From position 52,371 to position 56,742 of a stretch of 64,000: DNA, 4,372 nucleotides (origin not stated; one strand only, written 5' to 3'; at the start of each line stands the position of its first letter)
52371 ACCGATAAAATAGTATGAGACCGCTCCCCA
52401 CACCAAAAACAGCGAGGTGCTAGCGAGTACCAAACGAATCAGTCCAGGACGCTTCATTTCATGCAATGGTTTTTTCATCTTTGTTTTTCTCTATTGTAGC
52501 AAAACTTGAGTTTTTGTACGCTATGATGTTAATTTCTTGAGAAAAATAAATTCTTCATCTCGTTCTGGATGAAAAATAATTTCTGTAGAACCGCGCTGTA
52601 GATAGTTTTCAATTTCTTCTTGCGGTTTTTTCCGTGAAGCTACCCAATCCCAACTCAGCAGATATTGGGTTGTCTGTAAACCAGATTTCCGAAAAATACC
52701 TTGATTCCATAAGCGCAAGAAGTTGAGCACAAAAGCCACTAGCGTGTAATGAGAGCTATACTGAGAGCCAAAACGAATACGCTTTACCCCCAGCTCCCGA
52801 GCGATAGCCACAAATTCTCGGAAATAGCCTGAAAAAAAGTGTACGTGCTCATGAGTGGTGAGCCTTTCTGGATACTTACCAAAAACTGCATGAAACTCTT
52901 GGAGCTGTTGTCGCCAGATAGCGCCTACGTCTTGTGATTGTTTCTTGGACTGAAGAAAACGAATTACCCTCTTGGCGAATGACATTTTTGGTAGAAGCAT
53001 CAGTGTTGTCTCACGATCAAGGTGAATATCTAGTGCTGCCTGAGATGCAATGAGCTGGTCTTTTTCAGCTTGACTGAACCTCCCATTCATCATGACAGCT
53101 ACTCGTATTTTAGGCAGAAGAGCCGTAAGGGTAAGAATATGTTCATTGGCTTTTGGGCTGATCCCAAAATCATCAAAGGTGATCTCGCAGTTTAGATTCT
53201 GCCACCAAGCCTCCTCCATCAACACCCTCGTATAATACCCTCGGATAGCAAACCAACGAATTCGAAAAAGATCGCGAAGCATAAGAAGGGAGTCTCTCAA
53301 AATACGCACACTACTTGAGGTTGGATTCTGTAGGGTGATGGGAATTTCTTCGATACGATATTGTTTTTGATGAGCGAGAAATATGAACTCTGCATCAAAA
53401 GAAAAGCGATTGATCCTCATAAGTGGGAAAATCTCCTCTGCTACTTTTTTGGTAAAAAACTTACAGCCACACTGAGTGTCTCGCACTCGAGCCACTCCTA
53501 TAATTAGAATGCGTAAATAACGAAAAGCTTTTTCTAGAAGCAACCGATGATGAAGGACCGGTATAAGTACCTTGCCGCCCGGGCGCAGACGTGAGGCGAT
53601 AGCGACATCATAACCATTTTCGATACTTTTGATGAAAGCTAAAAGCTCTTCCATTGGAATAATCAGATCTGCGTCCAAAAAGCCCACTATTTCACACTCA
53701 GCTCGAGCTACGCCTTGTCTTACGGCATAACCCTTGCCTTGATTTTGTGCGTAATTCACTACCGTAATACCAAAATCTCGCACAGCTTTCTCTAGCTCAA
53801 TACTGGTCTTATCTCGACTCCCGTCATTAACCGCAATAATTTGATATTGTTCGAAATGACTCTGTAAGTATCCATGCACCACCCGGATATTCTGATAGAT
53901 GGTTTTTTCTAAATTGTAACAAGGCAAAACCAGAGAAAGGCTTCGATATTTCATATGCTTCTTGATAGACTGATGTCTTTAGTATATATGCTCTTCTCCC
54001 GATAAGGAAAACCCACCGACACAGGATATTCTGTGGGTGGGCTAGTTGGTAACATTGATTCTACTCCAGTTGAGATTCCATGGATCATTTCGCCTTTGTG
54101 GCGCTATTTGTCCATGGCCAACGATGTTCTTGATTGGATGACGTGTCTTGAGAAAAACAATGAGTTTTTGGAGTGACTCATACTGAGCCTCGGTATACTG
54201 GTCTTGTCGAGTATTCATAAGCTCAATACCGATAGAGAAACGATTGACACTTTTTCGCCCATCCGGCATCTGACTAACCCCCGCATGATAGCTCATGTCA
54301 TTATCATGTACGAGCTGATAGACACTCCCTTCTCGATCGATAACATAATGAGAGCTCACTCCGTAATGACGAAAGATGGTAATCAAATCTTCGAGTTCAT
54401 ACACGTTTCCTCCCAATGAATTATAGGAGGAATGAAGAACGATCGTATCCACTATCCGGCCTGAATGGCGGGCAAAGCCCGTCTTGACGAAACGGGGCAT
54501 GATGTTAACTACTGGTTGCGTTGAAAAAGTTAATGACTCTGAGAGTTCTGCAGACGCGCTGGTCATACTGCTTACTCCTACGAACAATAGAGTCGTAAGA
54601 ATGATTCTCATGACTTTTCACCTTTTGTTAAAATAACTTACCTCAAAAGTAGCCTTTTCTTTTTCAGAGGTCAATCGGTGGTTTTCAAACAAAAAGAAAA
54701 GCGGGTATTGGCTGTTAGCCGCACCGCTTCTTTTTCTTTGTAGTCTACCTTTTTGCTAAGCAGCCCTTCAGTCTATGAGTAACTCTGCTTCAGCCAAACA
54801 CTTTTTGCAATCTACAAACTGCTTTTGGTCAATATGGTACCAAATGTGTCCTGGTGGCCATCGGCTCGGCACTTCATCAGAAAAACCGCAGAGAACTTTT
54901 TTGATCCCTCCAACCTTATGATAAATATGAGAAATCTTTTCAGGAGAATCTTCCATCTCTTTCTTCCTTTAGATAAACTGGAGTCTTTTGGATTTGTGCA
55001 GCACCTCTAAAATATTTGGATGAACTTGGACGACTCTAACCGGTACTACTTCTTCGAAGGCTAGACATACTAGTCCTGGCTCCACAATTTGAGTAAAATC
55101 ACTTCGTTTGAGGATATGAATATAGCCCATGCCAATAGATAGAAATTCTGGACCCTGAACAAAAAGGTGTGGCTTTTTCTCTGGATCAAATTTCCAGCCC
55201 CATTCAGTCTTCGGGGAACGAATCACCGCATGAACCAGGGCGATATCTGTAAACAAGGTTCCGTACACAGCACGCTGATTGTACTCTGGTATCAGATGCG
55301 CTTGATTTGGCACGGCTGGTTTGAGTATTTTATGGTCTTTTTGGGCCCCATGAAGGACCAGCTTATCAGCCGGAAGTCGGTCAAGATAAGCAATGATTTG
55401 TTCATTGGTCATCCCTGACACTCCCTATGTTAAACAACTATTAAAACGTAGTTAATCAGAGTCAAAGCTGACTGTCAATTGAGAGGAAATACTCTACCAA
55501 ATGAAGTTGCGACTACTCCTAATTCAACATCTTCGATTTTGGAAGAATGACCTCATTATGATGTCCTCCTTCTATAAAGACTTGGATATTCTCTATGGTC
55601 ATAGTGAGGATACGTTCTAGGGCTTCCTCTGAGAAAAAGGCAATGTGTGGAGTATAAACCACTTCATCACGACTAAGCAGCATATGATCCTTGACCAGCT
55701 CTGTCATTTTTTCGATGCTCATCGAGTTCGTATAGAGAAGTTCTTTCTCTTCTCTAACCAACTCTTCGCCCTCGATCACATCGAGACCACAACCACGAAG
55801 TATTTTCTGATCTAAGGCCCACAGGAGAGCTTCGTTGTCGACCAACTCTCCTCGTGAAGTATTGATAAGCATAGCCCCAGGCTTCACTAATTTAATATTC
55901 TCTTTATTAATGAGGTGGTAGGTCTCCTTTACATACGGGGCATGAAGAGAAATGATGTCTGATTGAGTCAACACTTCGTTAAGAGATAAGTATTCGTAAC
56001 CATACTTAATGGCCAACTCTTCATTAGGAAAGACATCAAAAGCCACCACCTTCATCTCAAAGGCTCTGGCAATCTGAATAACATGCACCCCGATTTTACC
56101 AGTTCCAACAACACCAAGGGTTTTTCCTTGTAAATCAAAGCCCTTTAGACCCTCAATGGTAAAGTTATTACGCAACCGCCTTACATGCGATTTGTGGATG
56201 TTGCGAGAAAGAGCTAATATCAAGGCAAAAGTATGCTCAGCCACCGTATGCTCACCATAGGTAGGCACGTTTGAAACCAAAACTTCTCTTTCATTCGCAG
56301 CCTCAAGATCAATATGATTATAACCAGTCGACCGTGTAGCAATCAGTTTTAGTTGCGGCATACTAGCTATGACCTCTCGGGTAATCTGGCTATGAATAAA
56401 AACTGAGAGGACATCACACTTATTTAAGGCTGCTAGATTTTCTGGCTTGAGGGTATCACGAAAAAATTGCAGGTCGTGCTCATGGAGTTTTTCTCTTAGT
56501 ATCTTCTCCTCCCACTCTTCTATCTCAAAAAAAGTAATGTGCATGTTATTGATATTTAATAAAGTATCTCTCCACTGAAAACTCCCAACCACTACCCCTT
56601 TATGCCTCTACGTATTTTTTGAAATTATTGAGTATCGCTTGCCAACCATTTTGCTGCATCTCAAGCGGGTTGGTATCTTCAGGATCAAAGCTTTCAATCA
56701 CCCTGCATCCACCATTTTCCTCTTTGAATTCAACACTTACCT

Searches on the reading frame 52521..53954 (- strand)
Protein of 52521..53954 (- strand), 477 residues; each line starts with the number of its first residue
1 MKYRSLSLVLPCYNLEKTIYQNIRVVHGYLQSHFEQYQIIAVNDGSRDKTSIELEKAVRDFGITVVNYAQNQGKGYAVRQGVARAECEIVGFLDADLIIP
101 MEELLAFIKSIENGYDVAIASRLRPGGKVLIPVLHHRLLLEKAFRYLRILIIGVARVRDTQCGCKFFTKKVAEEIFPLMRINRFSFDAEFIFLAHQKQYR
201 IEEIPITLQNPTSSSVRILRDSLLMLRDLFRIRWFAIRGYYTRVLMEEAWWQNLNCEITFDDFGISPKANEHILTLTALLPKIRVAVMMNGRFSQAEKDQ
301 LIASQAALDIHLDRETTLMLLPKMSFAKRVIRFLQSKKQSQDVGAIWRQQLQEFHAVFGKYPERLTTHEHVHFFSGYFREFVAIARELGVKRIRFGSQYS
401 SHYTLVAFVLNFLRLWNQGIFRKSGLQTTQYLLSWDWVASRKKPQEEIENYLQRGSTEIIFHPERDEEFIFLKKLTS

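Call 55: search_protein_families(library=pfam, proteins=[window:52521-53954:-], max_evalue=0.0001)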
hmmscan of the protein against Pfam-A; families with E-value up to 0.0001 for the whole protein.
window:52521-53954:- (477 aa): 3 families
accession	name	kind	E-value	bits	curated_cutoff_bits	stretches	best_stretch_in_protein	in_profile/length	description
PF00535.33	Glycos_transf_2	-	4.8e-24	85.6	23.3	1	7-176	1-168/168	Glycosyl transferase family 2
PF04794.17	YdjC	-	5.6e-14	53.1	29.7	1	258-465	4-229/266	YdjC-like protein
PF10111.15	Glyco_tranf_2_2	-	5.1e-06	26.6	27.3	1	7-109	1-104/276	Glycosyltransferase like family 2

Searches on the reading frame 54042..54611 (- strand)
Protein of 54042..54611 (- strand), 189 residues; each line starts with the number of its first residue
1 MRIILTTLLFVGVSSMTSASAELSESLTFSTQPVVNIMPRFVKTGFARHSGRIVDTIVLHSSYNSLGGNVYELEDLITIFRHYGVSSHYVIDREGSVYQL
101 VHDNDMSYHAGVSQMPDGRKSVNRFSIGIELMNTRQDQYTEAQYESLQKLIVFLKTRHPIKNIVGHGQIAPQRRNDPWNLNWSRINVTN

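Call 55: search_protein_families(library=pfam, proteins=[window:54042-54611:-], max_evalue=0.0001)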
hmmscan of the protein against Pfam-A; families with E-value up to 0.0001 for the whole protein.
window:54042-54611:- (189 aa): 1 family
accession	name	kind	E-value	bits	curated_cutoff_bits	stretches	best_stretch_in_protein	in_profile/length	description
PF01510.30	Amidase_2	-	7.7e-28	97.9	26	1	52-177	3-129/131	N-acetylmuramoyl-L-alanine amidase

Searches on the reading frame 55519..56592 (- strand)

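Call 55: search_protein_families(library=pfam, proteins=[window:55519-56592:-], max_evalue=0.0001)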
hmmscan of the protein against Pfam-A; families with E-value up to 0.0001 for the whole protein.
window:55519-56592:- (357 aa): 2 families
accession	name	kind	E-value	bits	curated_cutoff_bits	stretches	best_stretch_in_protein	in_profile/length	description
PF02826.25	2-Hacid_dh_C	-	6.9e-53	179.1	25.1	1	122-318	1-178/178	D-isomer specific 2-hydroxyacid dehydrogenase, NAD binding domain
PF00389.36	2-Hacid_dh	-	5.2e-33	114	24.6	1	26-348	9-132/134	D-isomer specific 2-hydroxyacid dehydrogenase, catalytic domain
